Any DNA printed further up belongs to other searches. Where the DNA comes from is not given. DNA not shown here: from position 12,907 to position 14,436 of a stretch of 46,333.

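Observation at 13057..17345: Group-3b-type [NiFe]-hydrogenase operon whose catalytic subunit has lost the Ni-Fe cysteine ligands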

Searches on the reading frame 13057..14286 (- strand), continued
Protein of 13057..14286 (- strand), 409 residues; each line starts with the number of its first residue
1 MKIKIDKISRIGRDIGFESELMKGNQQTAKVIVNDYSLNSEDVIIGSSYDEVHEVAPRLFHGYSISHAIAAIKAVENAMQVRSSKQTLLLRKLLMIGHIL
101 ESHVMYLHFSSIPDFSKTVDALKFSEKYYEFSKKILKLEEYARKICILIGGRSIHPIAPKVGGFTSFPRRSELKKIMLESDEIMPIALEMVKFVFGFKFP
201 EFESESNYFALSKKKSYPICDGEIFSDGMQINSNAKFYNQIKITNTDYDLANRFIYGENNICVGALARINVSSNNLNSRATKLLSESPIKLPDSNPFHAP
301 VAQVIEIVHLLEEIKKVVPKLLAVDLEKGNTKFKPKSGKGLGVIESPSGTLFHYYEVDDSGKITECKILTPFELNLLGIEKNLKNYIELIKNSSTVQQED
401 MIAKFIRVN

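Call 40: predict_structure(alignment_id=A1)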
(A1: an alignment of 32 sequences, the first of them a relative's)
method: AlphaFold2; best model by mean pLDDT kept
length: 409 residues; sequences in the alignment: 32
mean_pLDDT: 90.9   pTM: 0.92
mean pLDDT of the five models: 90.9, 88.8, 88.0, 86.4, 84.1
residues with pLDDT >= 90: 285; 70-90: 110; 50-70: 13; < 50: 1
segments of 3 or more residues with pLDDT < 50: none
pLDDT, mean of each block of 10 residues (from residue 1): 80 79 80 71 91 86 89 97 96 97 93 85 91 96 96 81 95 97 98 95 90 91 82 85 85 86 94 96 97 95 98 97 93 95 94 96 94 91 92 91 91
secondary structure, 60 per line:
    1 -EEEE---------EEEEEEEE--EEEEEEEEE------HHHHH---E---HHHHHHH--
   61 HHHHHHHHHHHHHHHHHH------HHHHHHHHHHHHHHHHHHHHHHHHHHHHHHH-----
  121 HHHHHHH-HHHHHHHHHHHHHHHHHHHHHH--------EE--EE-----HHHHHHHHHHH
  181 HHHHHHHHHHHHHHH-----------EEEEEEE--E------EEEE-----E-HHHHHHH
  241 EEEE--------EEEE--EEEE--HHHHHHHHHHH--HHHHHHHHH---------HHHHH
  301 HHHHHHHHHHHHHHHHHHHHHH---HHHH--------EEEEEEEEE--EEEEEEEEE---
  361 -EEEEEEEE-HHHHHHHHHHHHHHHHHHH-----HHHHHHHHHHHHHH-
elements in order: E2-5 E15-22 E25-33 H40-44 H52-58 H61-78 H85-115 H121-127 H129-150 H170-195 E207-213 E223-226 H234-240 E241-244 E253-256 E259-262 H265-275 H278-286 H296-322 H326-329 E338-346 E349-357 E362-369 H371-389 H395-408

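Call 45: fold_search(model_id=the predicted structure, library=pdb)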
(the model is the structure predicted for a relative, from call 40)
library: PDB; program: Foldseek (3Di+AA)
matches with E <= 10: 974; with E <= 0.001: 222
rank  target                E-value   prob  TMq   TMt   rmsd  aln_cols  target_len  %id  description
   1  9nf0_H                2.0e-30  1.00  0.96  0.93   1.7       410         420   24  Structure of the NADPH-bound Pyrococcus furiosus SHI complex (released 2025-07-09)
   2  9nez_D                1.4e-28  1.00  0.95  0.93   1.8       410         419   24  Structure of the Pyrococcus furiosus SHI complex (released 2025-07-09)
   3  9e15_L                7.2e-27  1.00  0.95  0.93   1.8       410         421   25  Alpha-Delta heterodimeric form of soluble hydrogenase I from Pyrococcus furiosus. Data processed and model refined in  (released 2025-07-16)
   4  5xfa_D                5.7e-25  1.00  0.86  0.78   3.5       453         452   20  Crystal structure of NAD+-reducing [NiFe]-hydrogenase in the H2-reduced state (released 2017-08-23)
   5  7t2r_D                8.8e-25  1.00  0.89  0.81   3.3       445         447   21  Structure of electron bifurcating Ni-Fe hydrogenase complex HydABCSL in FMN-free apo state (released 2022-03-16)
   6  5xfa_H                1.1e-24  1.00  0.87  0.79   3.4       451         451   20  Crystal structure of NAD+-reducing [NiFe]-hydrogenase in the H2-reduced state (released 2017-08-23)
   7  5odc_F                2.3e-24  1.00  0.91  0.84   2.7       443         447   20  Heterodisulfide reductase / [NiFe]-hydrogenase complex from Methanothermococcus thermolithotrophicus at 2.3 A resoluti (released 2017-08-30)
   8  5xf9_H                2.4e-24  1.00  0.87  0.79   3.3       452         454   19  Crystal structure of NAD+-reducing [NiFe]-hydrogenase in the air-oxidized state (released 2017-08-23)
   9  5xf9_D                3.6e-24  1.00  0.87  0.78   3.3       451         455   19  Crystal structure of NAD+-reducing [NiFe]-hydrogenase in the air-oxidized state (released 2017-08-23)
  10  1cc1_L                2.7e-20  1.00  0.80  0.68   4.6       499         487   17  CRYSTAL STRUCTURE OF A REDUCED, ACTIVE FORM OF THE NI-FE-SE HYDROGENASE FROM DESULFOMICROBIUM BACULATUM (released 1999-06-01)
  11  4kl8_L                3.2e-20  1.00  0.78  0.66   4.9       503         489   17  High-resolution structure of anaerobically purified Dm. baculatum [NiFeSe]-hydrogenase after crystallization under air (released 2013-07-10)
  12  5yxy_C                3.5e-20  1.00  0.88  0.89   3.3       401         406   21  Crystal structure of the HyhL-HypA complex (form I) (released 2018-06-20)
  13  5yxy_A                7.3e-20  1.00  0.85  0.86   5.4       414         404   20  Crystal structure of the HyhL-HypA complex (form I) (released 2018-06-20)
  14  3ze7_B                7.3e-20  1.00  0.81  0.70   4.4       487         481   19  3D structure of the Ni-Fe-Se hydrogenase from D. vulgaris Hildenborough in the reduced state at 1.95 Angstroms (released 2013-06-12)
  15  4kn9_L                1.0e-19  1.00  0.78  0.66   4.9       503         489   17  High-resolution structure of H2-activated anaerobically purified Dm. baculatum [NiFeSe]-hydrogenase after crystallizat (released 2013-07-10)
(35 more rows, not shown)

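Call 50: find_homologous_proteins(query=A4, max_evalue=1e-20)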
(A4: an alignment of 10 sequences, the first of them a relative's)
Query A4 (10 sequences) (395 aa, profile of the alignment): 53 proteins with E <= 1e-20 among 8000 candidates.
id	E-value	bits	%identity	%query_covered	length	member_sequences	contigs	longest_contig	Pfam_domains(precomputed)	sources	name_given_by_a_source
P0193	2.7e-160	552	100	100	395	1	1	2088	PF00374.25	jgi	jgi:sulfhydrogenase subunit alpha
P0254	6.2e-159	547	44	96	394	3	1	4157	PF00374.25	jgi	jgi:sulfhydrogenase subunit alpha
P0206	4.4e-158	545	41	95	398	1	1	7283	PF00374.25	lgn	-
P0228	7.0e-152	524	28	95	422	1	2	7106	PF00374.25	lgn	-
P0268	1.5e-149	516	46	98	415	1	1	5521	PF00374.25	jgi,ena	-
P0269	2.1e-146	506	45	98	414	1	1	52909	PF00374.25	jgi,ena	-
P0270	5.0e-145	502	45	98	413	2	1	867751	PF00374.25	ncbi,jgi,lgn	ncbi:MAG: Ni/Fe hydrogenase subunit alpha [Patescibacteria group bacterium]|jgi:sulfhydrogenase subu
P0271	1.5e-143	497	45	98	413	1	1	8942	PF00374.25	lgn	-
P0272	2.7e-142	493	45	98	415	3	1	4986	PF00374.25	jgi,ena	-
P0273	1.1e-141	491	42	98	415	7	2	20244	PF00374.25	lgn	-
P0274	2.2e-141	490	43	100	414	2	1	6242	PF00374.25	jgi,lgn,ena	-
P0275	2.5e-140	486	45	100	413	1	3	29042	PF00374.25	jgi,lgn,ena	-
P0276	9.4e-140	484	42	97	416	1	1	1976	PF00374.25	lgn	-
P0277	2.4e-139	483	41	100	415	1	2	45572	PF00374.25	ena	-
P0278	6.7e-139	481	44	98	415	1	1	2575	PF00374.25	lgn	-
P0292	3.7e-133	462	40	99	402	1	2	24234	PF00374.25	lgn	-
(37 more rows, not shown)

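Call 52: find_encoding_contigs(protein=P0292, flank=8000, max_places=2)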
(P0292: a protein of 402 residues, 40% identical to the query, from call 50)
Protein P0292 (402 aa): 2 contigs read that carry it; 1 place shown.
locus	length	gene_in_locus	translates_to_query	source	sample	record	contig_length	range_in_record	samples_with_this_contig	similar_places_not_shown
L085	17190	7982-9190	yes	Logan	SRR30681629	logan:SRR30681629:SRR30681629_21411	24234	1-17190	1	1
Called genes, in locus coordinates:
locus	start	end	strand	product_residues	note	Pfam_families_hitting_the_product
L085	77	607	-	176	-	-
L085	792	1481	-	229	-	-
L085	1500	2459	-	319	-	PF00294:PfkB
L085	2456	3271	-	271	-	PF01116:F_bP_aldolase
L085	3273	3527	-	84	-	-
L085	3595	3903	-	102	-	-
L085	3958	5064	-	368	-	PF00162:PGK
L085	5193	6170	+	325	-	PF13484:Fer4_16 (faint), PF13534:Fer4_17 (faint), PF12838:Fer4_7 (faint), PF13187:Fer4_9 (faint), PF14697:Fer4_21 (faint), PF25160:LdpA_Fe-S-bd (faint), PF13183:Fer4_8 (weak), PF17179:Fer4_22, +3 more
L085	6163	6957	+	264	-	PF00970:FAD_binding_6 (weak), PF00175:NAD_binding_1, PF10418:DHODB_Fe-S_bind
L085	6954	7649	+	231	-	PF01058:Oxidored_q6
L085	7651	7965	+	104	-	-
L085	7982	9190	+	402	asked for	PF00374:NiFeSe_Hases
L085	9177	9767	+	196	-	PF01569:PAP2, PF14378:PAP2_3 (weak)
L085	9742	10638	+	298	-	PF00005:ABC_tran, PF13304:AAA_21, PF13732:DrrA1-3_C (weak)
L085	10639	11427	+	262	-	PF12679:ABC2_membrane_2, PF12698:ABC2_membrane_3 (weak)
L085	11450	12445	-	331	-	PF00044:Gp_dh_N, PF02800:Gp_dh_C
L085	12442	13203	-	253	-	PF00121:TIM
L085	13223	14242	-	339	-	PF01933:CofD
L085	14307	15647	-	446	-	PF01541:GIY-YIG, PF27096:UvrC_M, PF02151:UVR (weak), PF08459:UvrC_RNaseH_dom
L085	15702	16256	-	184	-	-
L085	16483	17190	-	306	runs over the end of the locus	PF00990:GGDEF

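Call 53: find_encoding_contigs(protein=P0228, flank=8000, max_places=2)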
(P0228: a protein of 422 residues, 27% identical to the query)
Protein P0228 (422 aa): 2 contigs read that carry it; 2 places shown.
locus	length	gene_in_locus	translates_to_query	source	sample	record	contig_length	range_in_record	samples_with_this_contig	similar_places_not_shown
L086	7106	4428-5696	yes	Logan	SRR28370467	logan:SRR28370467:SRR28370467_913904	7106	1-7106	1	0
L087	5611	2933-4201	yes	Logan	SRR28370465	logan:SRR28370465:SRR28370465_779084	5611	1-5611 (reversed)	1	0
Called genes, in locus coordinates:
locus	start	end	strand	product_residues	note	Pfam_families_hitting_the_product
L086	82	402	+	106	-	-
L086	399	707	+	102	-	-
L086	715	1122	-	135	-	PF01176:eIF-1a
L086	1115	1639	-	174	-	PF02002:TFIIE_alpha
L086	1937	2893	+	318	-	PF13183:Fer4_8 (faint), PF13534:Fer4_17 (faint), PF12838:Fer4_7 (faint), PF13187:Fer4_9 (faint), PF14697:Fer4_21 (faint), PF25160:LdpA_Fe-S-bd (faint), PF00037:Fer4 (faint), PF17179:Fer4_22, +2 more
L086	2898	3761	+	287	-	PF10418:DHODB_Fe-S_bind (weak)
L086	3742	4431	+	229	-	PF01058:Oxidored_q6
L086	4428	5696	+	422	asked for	PF00374:NiFeSe_Hases (faint)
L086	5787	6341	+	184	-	-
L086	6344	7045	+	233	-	-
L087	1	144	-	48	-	?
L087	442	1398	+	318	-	PF13183:Fer4_8 (faint), PF13534:Fer4_17 (faint), PF12838:Fer4_7 (faint), PF13187:Fer4_9 (faint), PF14697:Fer4_21 (faint), PF25160:LdpA_Fe-S-bd (faint), PF00037:Fer4 (faint), PF17179:Fer4_22, +2 more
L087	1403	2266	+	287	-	PF10418:DHODB_Fe-S_bind (weak)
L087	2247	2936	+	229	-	PF01058:Oxidored_q6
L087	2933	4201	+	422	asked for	PF00374:NiFeSe_Hases (faint)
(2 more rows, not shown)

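Call 54: find_encoding_contigs(protein=P0206, flank=8000, max_places=2)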
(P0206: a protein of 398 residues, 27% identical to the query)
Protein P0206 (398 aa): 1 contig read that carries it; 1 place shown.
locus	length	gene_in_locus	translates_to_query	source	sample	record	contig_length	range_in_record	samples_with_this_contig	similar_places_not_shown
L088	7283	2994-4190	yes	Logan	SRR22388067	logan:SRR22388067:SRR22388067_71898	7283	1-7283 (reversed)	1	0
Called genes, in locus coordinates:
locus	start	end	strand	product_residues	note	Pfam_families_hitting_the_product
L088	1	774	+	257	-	?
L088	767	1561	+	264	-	PF00970:FAD_binding_6 (weak), PF00175:NAD_binding_1, PF10418:DHODB_Fe-S_bind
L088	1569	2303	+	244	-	PF00106:adh_short, PF08659:KR, PF13561:adh_short_C2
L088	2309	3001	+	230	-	PF01058:Oxidored_q6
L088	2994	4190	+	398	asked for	PF00374:NiFeSe_Hases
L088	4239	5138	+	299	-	PF00005:ABC_tran, PF13304:AAA_21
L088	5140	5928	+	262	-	PF12679:ABC2_membrane_2, PF01061:ABC2_membrane, PF12698:ABC2_membrane_3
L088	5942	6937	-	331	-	PF00044:Gp_dh_N, PF02800:Gp_dh_C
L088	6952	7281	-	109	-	?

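Call 56: find_encoding_contigs(protein=P0270, flank=9000, max_places=1)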
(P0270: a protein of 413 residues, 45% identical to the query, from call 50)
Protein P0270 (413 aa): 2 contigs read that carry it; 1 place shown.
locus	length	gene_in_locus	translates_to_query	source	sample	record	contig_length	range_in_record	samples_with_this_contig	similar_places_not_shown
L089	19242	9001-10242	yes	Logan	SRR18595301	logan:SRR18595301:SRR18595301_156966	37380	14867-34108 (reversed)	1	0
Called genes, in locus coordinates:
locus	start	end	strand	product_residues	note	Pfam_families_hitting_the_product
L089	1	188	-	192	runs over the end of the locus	PF00574:CLP_protease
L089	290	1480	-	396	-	PF13439:Glyco_transf_4, PF13579:Glyco_trans_4_4, PF00534:Glycos_transf_1, PF13692:Glyco_trans_1_4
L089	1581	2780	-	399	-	PF05697:Trigger_N, PF00254:FKBP_C, PF05698:Trigger_C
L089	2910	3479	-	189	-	-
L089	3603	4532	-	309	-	PF00294:PfkB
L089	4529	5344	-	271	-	PF01116:F_bP_aldolase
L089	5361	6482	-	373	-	PF00162:PGK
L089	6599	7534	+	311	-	PF13484:Fer4_16 (faint), PF13187:Fer4_9 (faint), PF13534:Fer4_17 (faint), PF14697:Fer4_21 (faint), PF25160:LdpA_Fe-S-bd (faint), PF13183:Fer4_8 (weak), PF13237:Fer4_10 (faint), PF17179:Fer4_22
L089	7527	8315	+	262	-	PF00970:FAD_binding_6 (weak), PF00175:NAD_binding_1, PF10418:DHODB_Fe-S_bind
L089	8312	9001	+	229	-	PF01058:Oxidored_q6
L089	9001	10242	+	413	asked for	PF00374:NiFeSe_Hases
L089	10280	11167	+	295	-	PF00005:ABC_tran, PF13304:AAA_21, PF13732:DrrA1-3_C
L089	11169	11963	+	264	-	PF12679:ABC2_membrane_2, PF12698:ABC2_membrane_3 (weak)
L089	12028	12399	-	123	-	-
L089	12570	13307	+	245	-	-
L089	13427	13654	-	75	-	PF01455:HupF_HypC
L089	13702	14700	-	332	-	PF00044:Gp_dh_N, PF01113:DapB_N (faint), PF02800:Gp_dh_C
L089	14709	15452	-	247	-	PF00121:TIM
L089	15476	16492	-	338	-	PF01933:CofD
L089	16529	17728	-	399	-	PF27096:UvrC_M, PF02151:UVR (weak), PF08459:UvrC_RNaseH_dom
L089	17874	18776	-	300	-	-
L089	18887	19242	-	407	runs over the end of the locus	PF00587:tRNA-synt_2b, PF03129:HGTP_anticodon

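Call 64: find_homologous_proteins(query=L003:4642-5682:+, max_evalue=1e-10)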
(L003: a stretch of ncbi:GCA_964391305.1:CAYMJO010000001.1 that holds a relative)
Query L003:4642-5682:+ (346 aa): 8000 proteins with E <= 1e-10 among 8000 candidates; the best 120 are listed.
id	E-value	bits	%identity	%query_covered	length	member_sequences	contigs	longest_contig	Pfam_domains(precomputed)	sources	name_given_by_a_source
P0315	1.7e-228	775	100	100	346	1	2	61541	PF01924.22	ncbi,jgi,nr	ncbi:MAG: hypothetical protein ACD_63C00067G0002 [uncultured bacterium]|nr:MAG: hypothetical protein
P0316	3.0e-134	466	62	95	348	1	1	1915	PF01924.22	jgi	jgi:hydrogenase expression/formation protein HypD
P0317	5.0e-133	462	61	97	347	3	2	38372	PF01924.22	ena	-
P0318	1.6e-131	457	61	97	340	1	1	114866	PF01924.22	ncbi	ncbi:hydrogenase formation protein HypD [Patescibacteria group bacterium]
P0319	8.5e-131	454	60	97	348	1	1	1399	PF01924.22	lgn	-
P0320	6.4e-130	451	58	97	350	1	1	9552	PF01924.22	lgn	-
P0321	7.3e-130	451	59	97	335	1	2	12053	PF01924.22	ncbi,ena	-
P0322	1.7e-129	450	60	96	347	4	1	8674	PF01924.22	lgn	-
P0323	4.5e-129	449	58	98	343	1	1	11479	PF01924.22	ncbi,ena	-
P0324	4.9e-129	448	59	97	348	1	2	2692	PF01924.22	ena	-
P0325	1.0e-128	447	57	99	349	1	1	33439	PF01924.22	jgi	-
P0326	1.1e-128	447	58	99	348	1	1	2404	PF01924.22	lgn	-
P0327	1.7e-128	447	58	97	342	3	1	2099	PF01924.22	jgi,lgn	jgi:hydrogenase expression/formation protein HypD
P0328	4.1e-128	445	57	99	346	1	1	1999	PF01924.22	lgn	-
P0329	6.3e-128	445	57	99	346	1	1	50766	PF01924.22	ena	-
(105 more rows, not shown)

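Call 75: find_related_loci(query=P0001, collection=metagenome_contigs, flank=10000)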
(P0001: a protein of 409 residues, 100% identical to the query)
Query P0001 (409 aa) in metagenome_contigs; peptide patterns used: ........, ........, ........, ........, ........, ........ (x = any residue, [..] = any of these).
287 stretches matched a pattern, but none encodes a relative of the query by tblastn (E <= 1e-3).
